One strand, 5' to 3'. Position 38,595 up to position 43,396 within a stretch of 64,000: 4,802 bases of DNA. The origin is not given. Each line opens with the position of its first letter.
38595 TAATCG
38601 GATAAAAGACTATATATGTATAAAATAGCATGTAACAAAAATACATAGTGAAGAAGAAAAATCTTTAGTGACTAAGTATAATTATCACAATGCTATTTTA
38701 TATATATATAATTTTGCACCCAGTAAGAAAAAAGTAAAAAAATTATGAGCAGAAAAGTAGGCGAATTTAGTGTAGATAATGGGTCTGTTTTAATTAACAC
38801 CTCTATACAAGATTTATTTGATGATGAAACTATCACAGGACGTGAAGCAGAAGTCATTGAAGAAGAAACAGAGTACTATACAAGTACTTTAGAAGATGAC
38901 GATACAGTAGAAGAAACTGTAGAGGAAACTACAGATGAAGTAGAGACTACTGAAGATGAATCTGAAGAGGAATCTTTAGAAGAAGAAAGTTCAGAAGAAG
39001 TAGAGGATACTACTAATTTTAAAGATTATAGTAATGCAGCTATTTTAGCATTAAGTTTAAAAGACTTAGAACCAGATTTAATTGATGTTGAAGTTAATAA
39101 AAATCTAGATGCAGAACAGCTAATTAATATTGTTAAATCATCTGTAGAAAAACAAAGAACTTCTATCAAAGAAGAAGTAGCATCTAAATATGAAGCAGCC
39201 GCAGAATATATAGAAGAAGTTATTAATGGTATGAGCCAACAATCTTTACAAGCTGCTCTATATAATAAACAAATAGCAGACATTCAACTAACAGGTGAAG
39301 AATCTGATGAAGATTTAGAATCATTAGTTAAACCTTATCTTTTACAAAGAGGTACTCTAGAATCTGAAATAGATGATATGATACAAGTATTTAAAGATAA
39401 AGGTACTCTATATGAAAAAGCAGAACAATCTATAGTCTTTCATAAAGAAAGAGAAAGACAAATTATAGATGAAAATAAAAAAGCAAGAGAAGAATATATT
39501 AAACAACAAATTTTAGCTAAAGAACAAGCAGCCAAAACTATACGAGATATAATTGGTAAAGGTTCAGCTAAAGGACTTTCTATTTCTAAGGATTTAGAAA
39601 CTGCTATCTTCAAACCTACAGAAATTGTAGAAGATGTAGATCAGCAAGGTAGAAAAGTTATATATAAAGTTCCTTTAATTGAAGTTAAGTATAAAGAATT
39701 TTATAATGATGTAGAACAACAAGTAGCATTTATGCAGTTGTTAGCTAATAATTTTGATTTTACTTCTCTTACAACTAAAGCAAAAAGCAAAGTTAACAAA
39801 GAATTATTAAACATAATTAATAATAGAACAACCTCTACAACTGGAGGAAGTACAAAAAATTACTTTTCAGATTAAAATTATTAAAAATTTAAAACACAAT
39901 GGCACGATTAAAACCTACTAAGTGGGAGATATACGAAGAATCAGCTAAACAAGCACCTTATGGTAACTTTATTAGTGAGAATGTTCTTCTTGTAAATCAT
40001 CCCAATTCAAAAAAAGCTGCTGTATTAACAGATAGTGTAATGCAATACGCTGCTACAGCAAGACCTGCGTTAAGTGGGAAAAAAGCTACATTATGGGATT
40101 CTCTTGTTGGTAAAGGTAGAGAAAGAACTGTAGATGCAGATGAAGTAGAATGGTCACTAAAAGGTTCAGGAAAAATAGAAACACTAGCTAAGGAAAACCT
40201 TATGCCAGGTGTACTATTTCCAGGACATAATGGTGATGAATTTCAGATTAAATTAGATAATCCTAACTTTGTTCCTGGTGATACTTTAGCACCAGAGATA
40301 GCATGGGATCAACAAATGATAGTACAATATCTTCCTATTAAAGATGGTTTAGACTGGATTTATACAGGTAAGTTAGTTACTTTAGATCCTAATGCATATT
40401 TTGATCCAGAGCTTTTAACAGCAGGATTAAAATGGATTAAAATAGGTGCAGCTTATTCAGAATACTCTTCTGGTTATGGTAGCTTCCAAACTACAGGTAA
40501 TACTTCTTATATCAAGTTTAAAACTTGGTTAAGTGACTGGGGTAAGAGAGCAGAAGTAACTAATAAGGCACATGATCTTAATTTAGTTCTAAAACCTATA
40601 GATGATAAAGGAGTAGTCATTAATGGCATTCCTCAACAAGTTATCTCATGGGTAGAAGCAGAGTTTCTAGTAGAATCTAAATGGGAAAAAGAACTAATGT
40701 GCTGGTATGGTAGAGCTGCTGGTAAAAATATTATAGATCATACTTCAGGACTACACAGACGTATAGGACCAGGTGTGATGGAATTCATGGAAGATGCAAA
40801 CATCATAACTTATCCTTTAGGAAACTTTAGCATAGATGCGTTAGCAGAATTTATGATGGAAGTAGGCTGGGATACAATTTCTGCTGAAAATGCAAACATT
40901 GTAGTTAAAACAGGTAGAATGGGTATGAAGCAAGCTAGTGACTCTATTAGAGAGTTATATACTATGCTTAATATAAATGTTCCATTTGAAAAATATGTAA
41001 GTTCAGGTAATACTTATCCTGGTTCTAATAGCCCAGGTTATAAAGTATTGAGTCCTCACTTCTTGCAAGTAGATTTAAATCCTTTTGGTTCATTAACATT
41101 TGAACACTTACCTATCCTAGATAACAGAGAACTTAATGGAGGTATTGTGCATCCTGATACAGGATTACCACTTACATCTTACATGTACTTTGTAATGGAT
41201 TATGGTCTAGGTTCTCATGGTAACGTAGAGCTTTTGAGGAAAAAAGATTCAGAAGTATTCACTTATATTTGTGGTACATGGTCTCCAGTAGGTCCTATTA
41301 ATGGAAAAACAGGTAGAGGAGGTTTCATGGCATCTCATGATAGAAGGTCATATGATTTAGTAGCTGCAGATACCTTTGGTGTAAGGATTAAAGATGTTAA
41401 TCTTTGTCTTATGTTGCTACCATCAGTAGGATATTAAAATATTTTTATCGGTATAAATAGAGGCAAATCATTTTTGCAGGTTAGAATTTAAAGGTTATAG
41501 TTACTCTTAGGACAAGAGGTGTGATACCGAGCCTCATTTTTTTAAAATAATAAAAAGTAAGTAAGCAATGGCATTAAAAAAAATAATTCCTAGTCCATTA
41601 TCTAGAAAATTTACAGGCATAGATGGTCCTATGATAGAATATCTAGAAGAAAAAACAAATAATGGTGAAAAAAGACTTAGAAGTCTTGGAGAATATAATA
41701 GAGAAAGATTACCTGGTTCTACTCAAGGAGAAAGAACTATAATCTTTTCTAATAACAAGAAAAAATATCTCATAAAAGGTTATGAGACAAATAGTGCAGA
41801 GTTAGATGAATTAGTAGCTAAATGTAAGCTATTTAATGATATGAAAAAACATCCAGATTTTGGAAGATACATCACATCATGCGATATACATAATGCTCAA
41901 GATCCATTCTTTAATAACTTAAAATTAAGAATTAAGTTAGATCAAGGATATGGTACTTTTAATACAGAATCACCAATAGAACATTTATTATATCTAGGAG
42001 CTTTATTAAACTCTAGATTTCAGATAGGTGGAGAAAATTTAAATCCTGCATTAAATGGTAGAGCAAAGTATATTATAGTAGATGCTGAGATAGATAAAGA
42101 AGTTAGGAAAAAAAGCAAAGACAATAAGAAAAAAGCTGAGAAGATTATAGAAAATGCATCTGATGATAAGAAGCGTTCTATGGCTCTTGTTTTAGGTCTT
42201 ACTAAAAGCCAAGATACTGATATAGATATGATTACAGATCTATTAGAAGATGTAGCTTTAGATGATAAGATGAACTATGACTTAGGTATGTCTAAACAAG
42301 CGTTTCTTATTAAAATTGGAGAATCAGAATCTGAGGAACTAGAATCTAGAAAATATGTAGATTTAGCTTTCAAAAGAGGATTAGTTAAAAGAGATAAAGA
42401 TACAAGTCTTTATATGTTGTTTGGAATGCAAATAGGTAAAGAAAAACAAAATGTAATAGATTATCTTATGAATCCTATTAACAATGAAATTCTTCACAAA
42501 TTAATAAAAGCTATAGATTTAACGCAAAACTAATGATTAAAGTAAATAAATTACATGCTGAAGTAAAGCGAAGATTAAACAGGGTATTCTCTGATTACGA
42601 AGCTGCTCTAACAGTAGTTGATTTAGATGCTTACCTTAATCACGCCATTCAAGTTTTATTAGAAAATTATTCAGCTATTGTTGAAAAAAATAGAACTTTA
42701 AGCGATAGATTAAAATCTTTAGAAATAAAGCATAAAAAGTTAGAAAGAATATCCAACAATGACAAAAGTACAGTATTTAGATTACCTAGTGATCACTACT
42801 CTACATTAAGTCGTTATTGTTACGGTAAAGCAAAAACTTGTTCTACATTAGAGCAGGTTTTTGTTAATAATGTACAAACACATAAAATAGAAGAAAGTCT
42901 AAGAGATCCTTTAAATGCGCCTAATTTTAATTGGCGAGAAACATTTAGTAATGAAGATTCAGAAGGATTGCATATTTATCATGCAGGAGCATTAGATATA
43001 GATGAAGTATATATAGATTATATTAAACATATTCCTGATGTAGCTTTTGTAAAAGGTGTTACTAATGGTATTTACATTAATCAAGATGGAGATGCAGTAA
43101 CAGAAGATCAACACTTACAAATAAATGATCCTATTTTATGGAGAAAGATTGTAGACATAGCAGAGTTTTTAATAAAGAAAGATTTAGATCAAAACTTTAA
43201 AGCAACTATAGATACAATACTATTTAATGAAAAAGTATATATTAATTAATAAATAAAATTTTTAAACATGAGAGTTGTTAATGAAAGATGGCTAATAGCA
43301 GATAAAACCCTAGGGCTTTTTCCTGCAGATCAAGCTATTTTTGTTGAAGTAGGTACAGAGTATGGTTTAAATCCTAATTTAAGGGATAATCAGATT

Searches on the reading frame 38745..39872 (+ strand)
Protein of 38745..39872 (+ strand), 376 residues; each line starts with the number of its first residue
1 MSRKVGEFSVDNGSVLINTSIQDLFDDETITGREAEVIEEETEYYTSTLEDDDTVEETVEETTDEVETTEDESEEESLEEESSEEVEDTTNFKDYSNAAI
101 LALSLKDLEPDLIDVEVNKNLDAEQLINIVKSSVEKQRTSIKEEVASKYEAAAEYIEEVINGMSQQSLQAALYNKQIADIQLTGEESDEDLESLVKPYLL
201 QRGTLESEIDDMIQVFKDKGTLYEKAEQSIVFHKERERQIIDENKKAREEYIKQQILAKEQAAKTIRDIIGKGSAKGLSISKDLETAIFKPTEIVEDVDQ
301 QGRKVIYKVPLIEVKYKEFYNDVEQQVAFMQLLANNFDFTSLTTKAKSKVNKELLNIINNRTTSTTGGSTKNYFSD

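Call 7: search_protein_families(library=phrogs, proteins=[window:38745-39872:+], max_evalue=0.001)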
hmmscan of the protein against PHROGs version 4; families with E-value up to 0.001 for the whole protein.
window:38745-39872:+ (376 aa): 0 families

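Call 27: search_protein_families(library=pfam, proteins=[window:38745-39872:+], max_evalue=0.01)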
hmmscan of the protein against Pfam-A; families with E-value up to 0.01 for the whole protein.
window:38745-39872:+ (376 aa): 1 family
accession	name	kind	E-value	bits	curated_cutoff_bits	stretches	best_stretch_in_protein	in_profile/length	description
PF09821.14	AAA_assoc_C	-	0.0082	17.2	27.6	0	205-282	7-88/119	C-terminal AAA-associated domain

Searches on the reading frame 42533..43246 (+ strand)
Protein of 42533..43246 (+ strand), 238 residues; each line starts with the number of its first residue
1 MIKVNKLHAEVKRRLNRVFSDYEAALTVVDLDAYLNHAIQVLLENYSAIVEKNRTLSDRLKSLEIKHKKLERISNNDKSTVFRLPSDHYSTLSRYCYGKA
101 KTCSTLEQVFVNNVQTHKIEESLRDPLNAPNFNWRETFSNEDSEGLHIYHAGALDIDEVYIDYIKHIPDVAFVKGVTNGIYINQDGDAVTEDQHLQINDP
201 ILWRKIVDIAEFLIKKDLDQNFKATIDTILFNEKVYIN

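Call 7: search_protein_families(library=phrogs, proteins=[window:42533-43246:+], max_evalue=0.001)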
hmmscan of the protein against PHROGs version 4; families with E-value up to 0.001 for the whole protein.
window:42533-43246:+ (238 aa): 1 family
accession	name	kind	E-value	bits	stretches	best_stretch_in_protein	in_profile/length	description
phrog_15924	-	unknown function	4.1e-06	27.5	1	4-218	3-217/235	-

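Call 27: search_protein_families(library=pfam, proteins=[window:42533-43246:+], max_evalue=0.01)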
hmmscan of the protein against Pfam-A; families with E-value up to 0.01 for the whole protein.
window:42533-43246:+ (238 aa): 1 family
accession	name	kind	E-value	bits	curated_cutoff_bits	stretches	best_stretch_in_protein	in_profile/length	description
PF17841.6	Bep_C_terminal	-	0.0078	16.9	29.5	0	5-37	9-41/97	BID domain of Bartonella effector protein (Bep)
